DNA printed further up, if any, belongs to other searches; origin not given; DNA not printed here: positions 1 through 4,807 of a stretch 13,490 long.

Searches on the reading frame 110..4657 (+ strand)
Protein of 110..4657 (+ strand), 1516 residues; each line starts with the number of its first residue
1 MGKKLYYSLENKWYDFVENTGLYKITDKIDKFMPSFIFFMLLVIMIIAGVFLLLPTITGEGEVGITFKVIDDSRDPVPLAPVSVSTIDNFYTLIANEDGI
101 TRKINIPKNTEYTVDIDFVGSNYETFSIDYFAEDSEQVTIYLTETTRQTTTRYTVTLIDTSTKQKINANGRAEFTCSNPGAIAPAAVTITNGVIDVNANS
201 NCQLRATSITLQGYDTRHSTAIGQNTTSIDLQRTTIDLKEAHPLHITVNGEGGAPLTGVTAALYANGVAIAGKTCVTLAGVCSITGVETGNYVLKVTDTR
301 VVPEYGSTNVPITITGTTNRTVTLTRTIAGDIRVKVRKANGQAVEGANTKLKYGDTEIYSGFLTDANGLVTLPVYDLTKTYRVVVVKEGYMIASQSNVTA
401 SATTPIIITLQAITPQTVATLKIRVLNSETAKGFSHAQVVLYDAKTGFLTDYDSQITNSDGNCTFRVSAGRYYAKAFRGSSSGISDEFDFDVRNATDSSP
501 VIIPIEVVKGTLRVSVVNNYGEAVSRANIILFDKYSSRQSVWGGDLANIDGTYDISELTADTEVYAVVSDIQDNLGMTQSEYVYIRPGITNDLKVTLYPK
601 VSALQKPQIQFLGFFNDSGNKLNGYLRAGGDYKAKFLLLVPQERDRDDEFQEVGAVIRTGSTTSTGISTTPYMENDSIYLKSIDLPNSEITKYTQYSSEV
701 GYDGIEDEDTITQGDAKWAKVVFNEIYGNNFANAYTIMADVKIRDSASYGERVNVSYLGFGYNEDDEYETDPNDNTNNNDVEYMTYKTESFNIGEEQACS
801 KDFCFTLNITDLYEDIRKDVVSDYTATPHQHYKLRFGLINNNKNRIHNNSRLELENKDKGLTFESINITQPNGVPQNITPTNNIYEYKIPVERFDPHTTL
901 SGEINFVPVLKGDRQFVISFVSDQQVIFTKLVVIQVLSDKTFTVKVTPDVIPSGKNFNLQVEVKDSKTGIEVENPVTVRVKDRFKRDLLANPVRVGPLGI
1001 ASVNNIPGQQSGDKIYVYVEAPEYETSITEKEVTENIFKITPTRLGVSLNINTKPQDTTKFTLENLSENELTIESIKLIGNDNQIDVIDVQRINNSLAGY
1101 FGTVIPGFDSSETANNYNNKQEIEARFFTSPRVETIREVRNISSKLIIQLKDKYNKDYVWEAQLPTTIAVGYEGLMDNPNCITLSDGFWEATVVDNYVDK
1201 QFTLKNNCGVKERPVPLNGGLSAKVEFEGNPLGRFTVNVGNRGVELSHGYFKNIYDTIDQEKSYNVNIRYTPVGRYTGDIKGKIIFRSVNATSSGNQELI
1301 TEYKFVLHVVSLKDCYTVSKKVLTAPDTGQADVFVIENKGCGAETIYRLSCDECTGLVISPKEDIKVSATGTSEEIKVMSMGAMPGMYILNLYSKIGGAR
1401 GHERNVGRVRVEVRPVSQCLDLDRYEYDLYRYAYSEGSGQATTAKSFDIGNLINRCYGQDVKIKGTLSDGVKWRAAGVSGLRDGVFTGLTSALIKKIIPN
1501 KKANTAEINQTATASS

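Call 8: search_protein_families(library=pfam, proteins=[window:110-4657:+], max_evalue=0.1)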
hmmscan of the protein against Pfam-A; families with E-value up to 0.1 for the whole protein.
window:110-4657:+ (1516 aa): 1 family
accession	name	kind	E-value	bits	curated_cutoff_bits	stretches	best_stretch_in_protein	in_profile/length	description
PF13620.12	CarboxypepD_reg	-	6.5e-12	46.1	32.3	1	332-410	2-81/82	Carboxypeptidase regulatory-like domain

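Call 9: search_protein_families(library=ncbifam, proteins=[window:110-4657:+], max_evalue=0.1)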
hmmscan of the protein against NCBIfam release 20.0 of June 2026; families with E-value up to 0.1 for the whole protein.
window:110-4657:+ (1516 aa): 0 families
